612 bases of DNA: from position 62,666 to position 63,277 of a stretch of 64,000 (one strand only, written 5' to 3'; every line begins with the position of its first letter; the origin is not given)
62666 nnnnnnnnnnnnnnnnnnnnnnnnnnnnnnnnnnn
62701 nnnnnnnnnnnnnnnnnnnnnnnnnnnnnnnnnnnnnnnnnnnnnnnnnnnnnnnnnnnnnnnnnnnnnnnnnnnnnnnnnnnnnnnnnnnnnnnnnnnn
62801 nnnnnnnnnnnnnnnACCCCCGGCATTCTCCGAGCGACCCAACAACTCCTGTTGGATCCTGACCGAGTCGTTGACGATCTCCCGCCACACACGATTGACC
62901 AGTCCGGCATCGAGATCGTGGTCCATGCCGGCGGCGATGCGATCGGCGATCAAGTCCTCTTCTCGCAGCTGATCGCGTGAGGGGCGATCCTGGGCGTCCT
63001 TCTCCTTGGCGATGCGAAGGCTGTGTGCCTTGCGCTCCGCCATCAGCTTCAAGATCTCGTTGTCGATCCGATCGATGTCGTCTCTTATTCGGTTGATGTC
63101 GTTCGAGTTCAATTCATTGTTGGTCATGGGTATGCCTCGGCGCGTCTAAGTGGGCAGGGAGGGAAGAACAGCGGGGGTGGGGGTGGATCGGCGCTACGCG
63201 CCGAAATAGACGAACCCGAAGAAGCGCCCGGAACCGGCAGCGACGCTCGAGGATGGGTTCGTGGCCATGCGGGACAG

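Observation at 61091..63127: One polypeptide fuses chorismate mutase, prephenate dehydratase, ACT and DAHP synthase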

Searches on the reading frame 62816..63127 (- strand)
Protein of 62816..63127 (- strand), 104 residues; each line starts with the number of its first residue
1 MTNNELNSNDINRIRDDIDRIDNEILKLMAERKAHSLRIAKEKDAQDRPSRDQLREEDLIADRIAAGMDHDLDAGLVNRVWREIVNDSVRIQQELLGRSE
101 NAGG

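Call 20: search_solved_structures(query=window:62816-63127:-, max_evalue=0.01, show_alignments=3)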
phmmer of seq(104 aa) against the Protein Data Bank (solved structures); distinct sequences matched with E-value up to 0.01: 10.
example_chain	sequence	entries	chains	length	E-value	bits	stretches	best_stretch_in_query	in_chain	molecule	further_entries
1ecm_A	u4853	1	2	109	5.7e-13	52.6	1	8-98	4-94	ENDO-OXABICYCLIC TRANSITION STATE ANALOGUE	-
5vht_A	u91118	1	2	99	2.1e-10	44.3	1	8-97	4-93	Chorismate Mutase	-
1ybz_A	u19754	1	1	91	0.00044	24.1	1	8-60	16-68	chorismate mutase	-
2d8d_A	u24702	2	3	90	0.00058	23.7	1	11-92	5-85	phospho-2-dehydro-3-deoxyheptonate aldolase/chorismate mutase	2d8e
5gmu_A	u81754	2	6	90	0.00073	23.4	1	8-94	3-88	Protein AroA(G)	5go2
5mpv_D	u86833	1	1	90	0.0021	21.9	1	10-61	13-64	Intracellular chorismate mutase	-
3nvt_A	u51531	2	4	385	0.0044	20.9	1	4-94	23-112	3-deoxy-D-arabino-heptulosonate 7-phosphate synthase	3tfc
6ygt_AAA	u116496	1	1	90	0.0074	20.2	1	10-69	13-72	Intracellular chorismate mutase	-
5j6f_A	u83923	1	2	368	0.0083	20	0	10-94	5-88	3-deoxy-D-arabino-heptulosonate 7-phosphate synthase, chorismate mutase-isozyme 3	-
2gtv_X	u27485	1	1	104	0.009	19.9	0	12-96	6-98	chorismate mutase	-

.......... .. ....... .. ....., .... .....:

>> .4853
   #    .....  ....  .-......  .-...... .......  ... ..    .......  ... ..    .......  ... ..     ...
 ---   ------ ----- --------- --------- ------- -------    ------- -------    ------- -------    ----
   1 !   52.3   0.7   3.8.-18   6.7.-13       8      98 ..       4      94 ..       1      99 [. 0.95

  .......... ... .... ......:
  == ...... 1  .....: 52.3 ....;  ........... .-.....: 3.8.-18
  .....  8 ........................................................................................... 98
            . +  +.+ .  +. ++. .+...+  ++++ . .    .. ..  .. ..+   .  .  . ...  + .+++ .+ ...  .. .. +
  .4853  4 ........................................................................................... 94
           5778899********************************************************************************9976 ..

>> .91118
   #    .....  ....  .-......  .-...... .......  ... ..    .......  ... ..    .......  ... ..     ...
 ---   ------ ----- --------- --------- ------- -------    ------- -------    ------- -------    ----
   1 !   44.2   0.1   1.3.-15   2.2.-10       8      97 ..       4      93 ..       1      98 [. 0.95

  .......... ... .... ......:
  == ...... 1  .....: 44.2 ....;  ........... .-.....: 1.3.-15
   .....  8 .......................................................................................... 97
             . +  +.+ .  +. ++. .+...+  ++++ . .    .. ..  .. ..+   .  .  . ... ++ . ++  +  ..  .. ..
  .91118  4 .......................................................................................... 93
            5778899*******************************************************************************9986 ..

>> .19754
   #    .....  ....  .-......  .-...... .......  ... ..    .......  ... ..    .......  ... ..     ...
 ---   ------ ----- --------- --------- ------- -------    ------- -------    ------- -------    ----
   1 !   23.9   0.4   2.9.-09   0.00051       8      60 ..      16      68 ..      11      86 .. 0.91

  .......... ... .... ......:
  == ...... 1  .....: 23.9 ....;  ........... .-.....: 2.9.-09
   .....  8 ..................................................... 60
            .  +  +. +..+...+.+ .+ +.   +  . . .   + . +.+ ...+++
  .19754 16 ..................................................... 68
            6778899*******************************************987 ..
